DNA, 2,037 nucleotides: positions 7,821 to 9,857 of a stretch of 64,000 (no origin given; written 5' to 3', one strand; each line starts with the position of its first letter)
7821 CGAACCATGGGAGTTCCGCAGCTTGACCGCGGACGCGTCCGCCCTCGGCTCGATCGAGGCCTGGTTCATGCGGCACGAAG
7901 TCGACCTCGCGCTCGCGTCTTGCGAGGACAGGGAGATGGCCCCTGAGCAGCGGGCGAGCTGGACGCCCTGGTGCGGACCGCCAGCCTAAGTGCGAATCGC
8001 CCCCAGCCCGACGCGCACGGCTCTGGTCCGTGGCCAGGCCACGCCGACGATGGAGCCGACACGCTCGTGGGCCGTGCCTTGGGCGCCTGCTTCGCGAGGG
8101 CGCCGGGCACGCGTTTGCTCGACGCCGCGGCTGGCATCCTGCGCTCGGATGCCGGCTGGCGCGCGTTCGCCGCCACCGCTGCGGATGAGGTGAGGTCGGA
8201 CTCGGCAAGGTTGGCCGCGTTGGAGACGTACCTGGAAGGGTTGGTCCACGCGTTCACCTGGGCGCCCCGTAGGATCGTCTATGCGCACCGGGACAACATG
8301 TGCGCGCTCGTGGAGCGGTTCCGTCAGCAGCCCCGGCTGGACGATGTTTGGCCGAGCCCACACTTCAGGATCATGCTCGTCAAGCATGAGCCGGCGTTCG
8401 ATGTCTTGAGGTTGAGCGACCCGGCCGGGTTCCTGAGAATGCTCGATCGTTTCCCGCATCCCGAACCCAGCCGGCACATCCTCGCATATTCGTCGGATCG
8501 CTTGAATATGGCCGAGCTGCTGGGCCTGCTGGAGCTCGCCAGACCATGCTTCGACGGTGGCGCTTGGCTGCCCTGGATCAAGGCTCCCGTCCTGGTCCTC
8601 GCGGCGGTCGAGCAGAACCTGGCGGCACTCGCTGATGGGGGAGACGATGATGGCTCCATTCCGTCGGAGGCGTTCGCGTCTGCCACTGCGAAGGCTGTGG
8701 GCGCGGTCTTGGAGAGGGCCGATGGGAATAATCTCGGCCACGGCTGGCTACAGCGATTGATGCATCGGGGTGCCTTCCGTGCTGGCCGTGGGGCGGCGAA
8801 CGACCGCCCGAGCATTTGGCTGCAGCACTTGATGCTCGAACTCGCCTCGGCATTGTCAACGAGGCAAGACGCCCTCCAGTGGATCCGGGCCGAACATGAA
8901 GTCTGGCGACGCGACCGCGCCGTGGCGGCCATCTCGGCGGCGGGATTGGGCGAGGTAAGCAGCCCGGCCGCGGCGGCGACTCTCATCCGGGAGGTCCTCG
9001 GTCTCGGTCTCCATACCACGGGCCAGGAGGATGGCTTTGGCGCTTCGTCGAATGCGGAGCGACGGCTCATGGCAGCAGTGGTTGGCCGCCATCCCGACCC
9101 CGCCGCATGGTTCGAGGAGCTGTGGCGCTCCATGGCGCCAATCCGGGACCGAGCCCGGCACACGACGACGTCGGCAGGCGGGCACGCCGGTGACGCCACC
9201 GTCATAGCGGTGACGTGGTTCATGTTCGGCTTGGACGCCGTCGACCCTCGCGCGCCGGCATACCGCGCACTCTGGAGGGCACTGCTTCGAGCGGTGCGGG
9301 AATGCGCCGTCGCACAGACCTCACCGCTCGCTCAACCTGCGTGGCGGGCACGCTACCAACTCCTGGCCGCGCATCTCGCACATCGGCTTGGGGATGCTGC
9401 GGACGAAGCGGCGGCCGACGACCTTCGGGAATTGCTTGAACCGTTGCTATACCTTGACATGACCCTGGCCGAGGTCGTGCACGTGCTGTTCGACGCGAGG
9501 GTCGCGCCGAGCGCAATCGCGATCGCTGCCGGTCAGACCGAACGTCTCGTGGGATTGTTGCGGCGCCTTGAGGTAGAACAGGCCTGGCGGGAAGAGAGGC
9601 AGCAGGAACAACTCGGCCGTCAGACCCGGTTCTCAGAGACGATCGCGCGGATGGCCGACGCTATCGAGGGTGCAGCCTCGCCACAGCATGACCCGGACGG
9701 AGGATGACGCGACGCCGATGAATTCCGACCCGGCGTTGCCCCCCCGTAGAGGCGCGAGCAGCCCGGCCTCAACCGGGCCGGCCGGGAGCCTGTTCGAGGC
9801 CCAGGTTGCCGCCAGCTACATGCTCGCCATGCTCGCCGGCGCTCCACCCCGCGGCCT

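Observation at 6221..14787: Uncharacterised three-to-four gene operon attached to the 3' end of a type I R-M locus: candidate novel defence system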

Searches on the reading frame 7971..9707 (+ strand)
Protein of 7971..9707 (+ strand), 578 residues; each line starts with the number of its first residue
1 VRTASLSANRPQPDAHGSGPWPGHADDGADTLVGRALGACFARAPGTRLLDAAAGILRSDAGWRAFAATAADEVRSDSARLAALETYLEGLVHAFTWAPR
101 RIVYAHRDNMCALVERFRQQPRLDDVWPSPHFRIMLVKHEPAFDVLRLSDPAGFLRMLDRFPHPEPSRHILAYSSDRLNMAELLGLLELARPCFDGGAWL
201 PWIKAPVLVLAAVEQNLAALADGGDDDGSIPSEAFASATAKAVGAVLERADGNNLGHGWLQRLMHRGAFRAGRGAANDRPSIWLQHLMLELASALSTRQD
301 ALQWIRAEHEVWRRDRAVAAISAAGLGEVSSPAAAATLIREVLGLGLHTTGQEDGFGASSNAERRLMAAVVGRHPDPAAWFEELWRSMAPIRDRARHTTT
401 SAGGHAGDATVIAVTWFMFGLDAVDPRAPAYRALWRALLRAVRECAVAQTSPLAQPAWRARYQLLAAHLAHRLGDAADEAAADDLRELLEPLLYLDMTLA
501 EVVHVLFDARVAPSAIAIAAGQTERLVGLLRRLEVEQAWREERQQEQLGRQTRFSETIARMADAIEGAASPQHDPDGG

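Call 7: search_protein_families(library=pfam, proteins=[window:7971-9707:+], max_evalue=0.01)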
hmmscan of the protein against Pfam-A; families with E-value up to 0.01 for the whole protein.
window:7971-9707:+ (578 aa): 0 families

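Call 8: search_protein_families(library=padloc, proteins=[window:7971-9707:+], max_evalue=0.01)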
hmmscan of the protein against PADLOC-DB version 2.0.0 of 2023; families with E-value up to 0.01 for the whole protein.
window:7971-9707:+ (578 aa): 0 families

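Call 9: search_protein_families(library=ncbifam, proteins=[window:7971-9707:+], max_evalue=0.1)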
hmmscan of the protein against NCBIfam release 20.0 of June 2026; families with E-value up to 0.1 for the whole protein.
window:7971-9707:+ (578 aa): 0 families

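Call 23: find_homologous_proteins(query=window:7971-9704:+)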
Query window:7971-9704:+ (578 aa): 15 proteins with E <= 0.001 among 8000 candidates.
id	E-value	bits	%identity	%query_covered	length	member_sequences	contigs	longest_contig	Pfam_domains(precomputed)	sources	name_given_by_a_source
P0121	0.0e+0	1204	100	94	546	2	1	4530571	-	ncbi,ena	-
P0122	0.0e+0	1100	87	100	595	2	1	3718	-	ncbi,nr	ncbi:MAG: hypothetical protein RQ966_19795, partial [Acetobacteraceae bacterium]|nr:hypothetical pro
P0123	0.0e+0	1085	86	98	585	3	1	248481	-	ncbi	-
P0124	0.0e+0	1034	83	98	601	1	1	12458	-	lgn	-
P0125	0.0e+0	1027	83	98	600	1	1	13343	-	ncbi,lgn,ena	-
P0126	7.8e-289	977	80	98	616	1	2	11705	-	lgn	-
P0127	3.7e-222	757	64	98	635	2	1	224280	-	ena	-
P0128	6.5e-219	747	62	98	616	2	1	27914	-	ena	-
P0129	1.2e-206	706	62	98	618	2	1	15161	-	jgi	-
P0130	2.6e-201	688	60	95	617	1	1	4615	-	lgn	-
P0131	2.4e-198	679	59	96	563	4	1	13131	-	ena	-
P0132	1.1e-197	676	60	93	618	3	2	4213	-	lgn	-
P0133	4.0e-193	661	58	96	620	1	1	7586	-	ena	-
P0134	2.9e-190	652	57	94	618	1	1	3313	-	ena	-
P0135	6.4e-146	506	45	95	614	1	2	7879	-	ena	-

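Call 25: find_encoding_contigs(protein=P0121, flank=10000, max_places=2)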
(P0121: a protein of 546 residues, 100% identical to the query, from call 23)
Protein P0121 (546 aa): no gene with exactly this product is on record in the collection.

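Call 26: find_encoding_contigs(protein=P0127, flank=10000, max_places=2)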
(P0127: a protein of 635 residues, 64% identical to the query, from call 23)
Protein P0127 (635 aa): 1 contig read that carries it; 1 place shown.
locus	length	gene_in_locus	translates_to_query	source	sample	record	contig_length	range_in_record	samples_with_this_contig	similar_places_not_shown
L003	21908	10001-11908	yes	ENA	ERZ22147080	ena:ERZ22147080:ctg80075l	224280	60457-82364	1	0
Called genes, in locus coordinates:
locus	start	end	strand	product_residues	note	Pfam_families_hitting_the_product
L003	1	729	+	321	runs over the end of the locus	-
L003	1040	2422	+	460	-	PF02881:SRP54_N, PF00448:SRP54, PF13401:AAA_22 (faint), PF01656:CbiA (weak), PF02978:SRP_SPB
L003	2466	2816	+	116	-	PF00886:Ribosomal_S16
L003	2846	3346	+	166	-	PF01782:RimM, PF05239:PRC (weak), PF24986:PRC_RimM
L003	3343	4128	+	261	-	PF01746:tRNA_m1G_MT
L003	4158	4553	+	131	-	PF01245:Ribosomal_L19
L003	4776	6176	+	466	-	PF00330:Aconitase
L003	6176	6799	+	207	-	PF00694:Aconitase_C, PF27512:LeuD, PF27434:LeuD_C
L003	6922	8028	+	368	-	PF00180:Iso_dh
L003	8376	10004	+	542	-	-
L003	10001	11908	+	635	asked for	-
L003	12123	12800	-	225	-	-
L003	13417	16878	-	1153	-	PF13476:AAA_23 (faint), PF13514:AAA_27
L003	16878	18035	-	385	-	PF00149:Metallophos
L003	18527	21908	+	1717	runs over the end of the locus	PF13195:DUF4011, PF13086:AAA_11, PF13245:AAA_19 (faint), PF13604:AAA_30 (weak), PF13086:AAA_11 (weak), PF13087:AAA_12, PF18741:MTES_1575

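Call 27: find_encoding_contigs(protein=P0135, flank=10000, max_places=2)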
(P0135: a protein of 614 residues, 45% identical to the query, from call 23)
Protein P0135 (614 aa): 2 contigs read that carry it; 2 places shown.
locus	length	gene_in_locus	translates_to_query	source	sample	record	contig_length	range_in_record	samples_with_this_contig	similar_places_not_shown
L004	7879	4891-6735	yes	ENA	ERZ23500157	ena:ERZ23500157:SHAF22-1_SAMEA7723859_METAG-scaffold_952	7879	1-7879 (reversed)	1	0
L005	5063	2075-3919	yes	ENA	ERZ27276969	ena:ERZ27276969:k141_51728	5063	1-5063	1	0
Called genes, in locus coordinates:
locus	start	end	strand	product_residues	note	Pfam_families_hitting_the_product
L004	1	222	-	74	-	?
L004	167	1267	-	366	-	PF06258:Mito_fiss_Elm1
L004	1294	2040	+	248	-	PF00156:Pribosyltran (weak)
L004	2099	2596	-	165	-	PF08808:RES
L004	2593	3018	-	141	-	PF20432:Xre-like-HTH, PF09722:Xre_MbcA_ParS_C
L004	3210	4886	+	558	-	-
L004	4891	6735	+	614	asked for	-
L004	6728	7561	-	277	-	-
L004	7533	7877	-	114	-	?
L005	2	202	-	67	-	?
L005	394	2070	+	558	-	-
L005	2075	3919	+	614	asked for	-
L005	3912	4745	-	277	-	-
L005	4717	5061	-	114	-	?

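Call 43: search_solved_structures(query=A3, max_evalue=10, show_alignments=1)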
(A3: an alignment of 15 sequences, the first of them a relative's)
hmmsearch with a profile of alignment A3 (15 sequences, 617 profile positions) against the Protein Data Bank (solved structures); distinct sequences matched with E-value up to 10: 12.
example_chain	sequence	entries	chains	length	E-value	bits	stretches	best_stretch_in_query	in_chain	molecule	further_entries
8dh8_C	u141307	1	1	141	1.1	10.9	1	175-236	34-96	Leptin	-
8dha_C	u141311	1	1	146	1.1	10.9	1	175-236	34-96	Leptin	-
7z3r_A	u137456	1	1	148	1.1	10.8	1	175-236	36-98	Leptin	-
8avb_A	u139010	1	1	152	1.2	10.8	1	175-236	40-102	Leptin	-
8k6z_A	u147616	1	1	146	1.3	10.6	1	188-237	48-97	Leptin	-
7z3p_A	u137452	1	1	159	1.3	10.6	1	175-236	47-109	Leptin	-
1ax8_A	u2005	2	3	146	1.4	10.5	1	188-237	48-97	OBESITY PROTEIN | Leptin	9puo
8dh9_C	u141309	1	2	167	1.5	10.5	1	175-236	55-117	Leptin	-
8avc_A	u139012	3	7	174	1.6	10.3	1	175-236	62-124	Leptin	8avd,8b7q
8x80_E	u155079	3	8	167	1.7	10.2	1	188-237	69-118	Leptin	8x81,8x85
7z3q_A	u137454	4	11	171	1.9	10.1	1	188-237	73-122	Leptin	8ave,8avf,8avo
6gwc_C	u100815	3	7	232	5.3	8.6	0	362-408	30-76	iE5 ALPHAREP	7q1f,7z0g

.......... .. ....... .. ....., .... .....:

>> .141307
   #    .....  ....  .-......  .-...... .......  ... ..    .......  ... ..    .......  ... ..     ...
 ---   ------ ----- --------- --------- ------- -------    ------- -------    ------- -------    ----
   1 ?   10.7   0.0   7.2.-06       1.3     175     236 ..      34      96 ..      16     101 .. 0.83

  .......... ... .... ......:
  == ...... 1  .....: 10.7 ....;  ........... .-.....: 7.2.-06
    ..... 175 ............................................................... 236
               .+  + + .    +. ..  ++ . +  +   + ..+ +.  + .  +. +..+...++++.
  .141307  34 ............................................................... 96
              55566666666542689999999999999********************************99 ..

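Call 51: predict_structure(alignment_id=A3)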
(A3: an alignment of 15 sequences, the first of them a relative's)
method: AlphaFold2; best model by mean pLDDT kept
length: 616 residues; sequences in the alignment: 15
mean_pLDDT: 71.0   pTM: 0.66
mean pLDDT of the five models: 71.0, 71.0, 68.1, 66.5, 60.6
residues with pLDDT >= 90: 36; 70-90: 359; 50-70: 109; < 50: 112
segments of 3 or more residues with pLDDT < 50: 1-5, 27-29, 49-68, 141-179, 238-245, 268-273, 310-323, 393-401, 444-446
pLDDT, mean of each block of 10 residues (from residue 1): 56 86 60 67 64 37 43 84 89 79 83 90 89 67 40 42 32 38 84 87 68 73 84 59 51 77 60 65 84 65 72 36 63 87 79 70 89 85 79 46 70 84 87 70 49 65 68 84 83 67 82 77 81 76 88 85 78 88 77 72 89 72
secondary structure, 60 per line:
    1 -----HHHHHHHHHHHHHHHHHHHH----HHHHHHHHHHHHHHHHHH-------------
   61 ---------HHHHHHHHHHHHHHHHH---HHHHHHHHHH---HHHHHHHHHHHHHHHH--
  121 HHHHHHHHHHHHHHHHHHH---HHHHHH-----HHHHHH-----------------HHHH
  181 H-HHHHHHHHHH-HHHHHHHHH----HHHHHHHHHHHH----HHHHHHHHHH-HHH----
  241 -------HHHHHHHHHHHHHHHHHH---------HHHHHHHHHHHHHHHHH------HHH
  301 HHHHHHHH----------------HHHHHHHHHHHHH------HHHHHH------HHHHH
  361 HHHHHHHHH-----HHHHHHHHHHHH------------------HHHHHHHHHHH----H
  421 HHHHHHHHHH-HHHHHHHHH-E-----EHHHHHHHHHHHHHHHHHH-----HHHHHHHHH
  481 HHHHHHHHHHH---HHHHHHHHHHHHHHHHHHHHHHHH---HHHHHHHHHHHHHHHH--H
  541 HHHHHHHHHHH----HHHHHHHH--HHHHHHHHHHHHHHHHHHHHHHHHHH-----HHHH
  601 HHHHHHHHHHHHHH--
elements in order: H6-25 H30-47 H70-86 H90-99 H103-118 H121-139 H143-148 H154-159 H177-181 H183-192 H194-202 H207-218 H223-232 H248-265 H275-291 H298-308 H325-337 H344-349 H356-369 H375-386 H405-415 H420-430 H432-440 H449-466 H472-491 H495-518 H522-537 H540-551 H556-563 H566-591 H597-614

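Call 59: fold_search(model_id=the predicted structure, library=pdb)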
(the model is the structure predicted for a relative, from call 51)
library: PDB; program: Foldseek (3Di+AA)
matches with E <= 10: 1080; with E <= 0.001: 0
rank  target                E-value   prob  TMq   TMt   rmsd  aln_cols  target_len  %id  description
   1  7rdr_A                2.6e-03  1.00  0.18  0.22  19.3       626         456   12  Circular tandem repeat protein with novel repeat topology and enhanced subunit contact surfaces (released 2021-09-01)
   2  8t1o_A                4.1e-03  1.00  0.25  0.25  22.0       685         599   12  AP2 bound to MSP2N2 nanodisc with Tgn38 cargo peptide; composite map (released 2023-07-12)
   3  4c0o_A                5.2e-03  0.99  0.23  0.18  19.9       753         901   13  Transportin 3 in complex with phosphorylated ASF/SF2 (released 2014-01-22)
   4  2vgl_A                6.7e-03  0.97  0.17  0.18  22.4       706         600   11  AP2 CLATHRIN ADAPTOR CORE (released 2007-12-25)
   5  3wyf_C                1.2e-02  0.99  0.25  0.18  17.8       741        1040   10  Crystal structure of Xpo1p-Yrb2p-Gsp1p-GTP complex (released 2014-11-12)
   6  7sqc_P1               1.3e-02  0.84  0.15  0.14  23.2       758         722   14  Ciliary C1 central pair apparatus isolated from Chlamydomonas reinhardtii (released 2022-04-13)
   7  3wyf_F                1.5e-02  1.00  0.30  0.22  16.4       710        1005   11  Crystal structure of Xpo1p-Yrb2p-Gsp1p-GTP complex (released 2014-11-12)
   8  7xn7_q                1.5e-02  0.80  0.15  0.11  22.1       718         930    8  RNA polymerase II elongation complex containing Spt4/5, Elf1, Spt6, Spn1 and Paf1C (released 2022-09-07)
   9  3m1i_C                1.6e-02  0.99  0.25  0.18  16.4       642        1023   11  Crystal structure of yeast CRM1 (Xpo1p) in complex with yeast RanBP1 (Yrb1p) and yeast RanGTP (Gsp1pGTP) (released 2010-06-02)
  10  8ga7                  1.6e-02  0.47  0.10  0.11  23.9       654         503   12  Geometrically programmable nanomaterial construction using regularized protein building blocks (released 2024-03-13)
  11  3ea5_B                1.7e-02  0.98  0.24  0.19  19.4       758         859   12  Kap95p Binding Induces the Switch Loops of RanGDP to adopt the GTP-bound Conformation: Implications for Nuclear Import (released 2008-10-21)
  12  8gel_A                1.8e-02  0.51  0.10  0.11  24.3       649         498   10  Cryo-EM structure of synthetic tetrameric building block sC4 (released 2024-03-13)
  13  9hvq_Q                1.9e-02  0.47  0.12  0.10  25.1       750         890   12  Structure of the transcribing Pol II-DSIF-PAF-SPT6-RECQL5 complex (released 2025-07-16)
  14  6xjp_C                1.9e-02  0.99  0.26  0.19  16.4       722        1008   11  Crystal Structure of KPT-185 bound to CRM1 (537-DLTVK-541 to GLCEQ) (released 2021-01-27)
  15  5dif_C                2.1e-02  0.99  0.26  0.19  16.6       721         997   11  Crystal Structure of CPEB4 NES Peptide in complex with CRM1-Ran-RanBP1 (released 2015-09-16)
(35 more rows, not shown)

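Call 60: search_protein_representatives(alignment_id=A3)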
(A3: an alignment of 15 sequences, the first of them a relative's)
Query: 15 sequences, 617 profile positions. Proteins with E-value up to 0.001 (for the whole library): 148; up to 1e-10: 92; up to 1e-30: 31. The best 148 are listed.
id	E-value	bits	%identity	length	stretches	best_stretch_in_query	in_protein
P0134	0.0e+00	1048.7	-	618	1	1-616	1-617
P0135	3.5e-278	940.7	-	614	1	2-612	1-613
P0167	5.5e-220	748.5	-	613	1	1-610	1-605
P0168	3.7e-122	425.4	-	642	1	62-608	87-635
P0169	5.2e-103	362.1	-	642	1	28-597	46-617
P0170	1.1e-85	304.9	-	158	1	100-257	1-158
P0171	3.2e-82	293.5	-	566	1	44-510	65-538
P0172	3.1e-68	247.3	-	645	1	72-584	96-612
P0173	1.0e-65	239.0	-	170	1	463-613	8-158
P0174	3.9e-60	220.5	-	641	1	72-590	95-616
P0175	1.8e-55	205.1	-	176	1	443-615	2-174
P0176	4.2e-50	187.4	-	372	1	251-580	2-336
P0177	4.8e-49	183.9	-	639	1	62-512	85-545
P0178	1.3e-48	182.5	-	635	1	64-495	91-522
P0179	3.9e-46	174.3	-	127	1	491-616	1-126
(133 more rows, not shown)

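Call 63: list_cluster_members(proteins=[P0121, P0136, P0001, P0003])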
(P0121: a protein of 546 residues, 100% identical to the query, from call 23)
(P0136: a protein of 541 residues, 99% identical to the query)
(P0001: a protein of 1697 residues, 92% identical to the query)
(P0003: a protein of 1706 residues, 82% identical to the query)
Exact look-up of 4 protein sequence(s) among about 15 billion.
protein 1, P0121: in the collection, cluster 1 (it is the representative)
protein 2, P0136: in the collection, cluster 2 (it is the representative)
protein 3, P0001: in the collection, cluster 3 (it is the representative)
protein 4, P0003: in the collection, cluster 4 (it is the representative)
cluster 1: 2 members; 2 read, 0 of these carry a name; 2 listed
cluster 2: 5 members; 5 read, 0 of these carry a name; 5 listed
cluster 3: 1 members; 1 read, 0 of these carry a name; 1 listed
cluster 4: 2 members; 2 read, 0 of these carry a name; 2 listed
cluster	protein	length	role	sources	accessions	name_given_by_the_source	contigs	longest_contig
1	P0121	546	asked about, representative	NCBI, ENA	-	-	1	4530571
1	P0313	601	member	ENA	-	-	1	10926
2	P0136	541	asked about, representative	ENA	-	-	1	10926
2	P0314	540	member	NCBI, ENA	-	-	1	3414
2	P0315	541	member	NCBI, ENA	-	-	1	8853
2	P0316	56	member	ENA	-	-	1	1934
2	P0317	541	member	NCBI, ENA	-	-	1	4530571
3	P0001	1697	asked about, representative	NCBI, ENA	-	-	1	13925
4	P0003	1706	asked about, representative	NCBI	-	-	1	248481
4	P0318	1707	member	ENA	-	-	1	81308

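Call 70: find_related_loci(query=A3, collection=metagenome_contigs, flank=10000)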
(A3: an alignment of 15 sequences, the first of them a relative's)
Query A3 (616 aa) in metagenome_contigs; peptide patterns used: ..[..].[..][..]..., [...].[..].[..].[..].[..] (x = any residue, [..] = any of these).
93 stretches matched a pattern; 2 encode a relative of the query (tblastn E <= 1e-3); 2 distinct loci.
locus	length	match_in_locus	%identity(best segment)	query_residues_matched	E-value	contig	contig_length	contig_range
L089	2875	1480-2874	75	1-465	0e+0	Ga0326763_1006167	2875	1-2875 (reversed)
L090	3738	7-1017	58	281-616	4e-114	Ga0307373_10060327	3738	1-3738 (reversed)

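Call 72: search_protein_families(library=ncbifam, alignment_id=A6, max_evalue=1)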
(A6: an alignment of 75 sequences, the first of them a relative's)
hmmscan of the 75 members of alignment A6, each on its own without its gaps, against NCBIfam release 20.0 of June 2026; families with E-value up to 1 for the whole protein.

A. member 1, P0126 (616 aa): 0 families

B. families by the number of members that match (of 75 scanned): 6 families
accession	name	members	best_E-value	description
TIGR02290.1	M3_fam_3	1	0.0065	M3 family oligoendopeptidase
TIGR02426.1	protocat_pcaB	1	0.015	3-carboxy-cis,cis-muconate cycloisomerase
NF052388.1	Lys_ferment_KAL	1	0.061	3-aminobutyryl-CoA ammonia lyase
NF009159.0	PRK12504.1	1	0.074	DUF4040 domain-containing protein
TIGR03886.1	lyase_spl_fam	1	0.21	spore photoproduct lyase family protein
NF008809.0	PRK11831.1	1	0.44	phospholipid ABC transporter ATP-binding protein MlaF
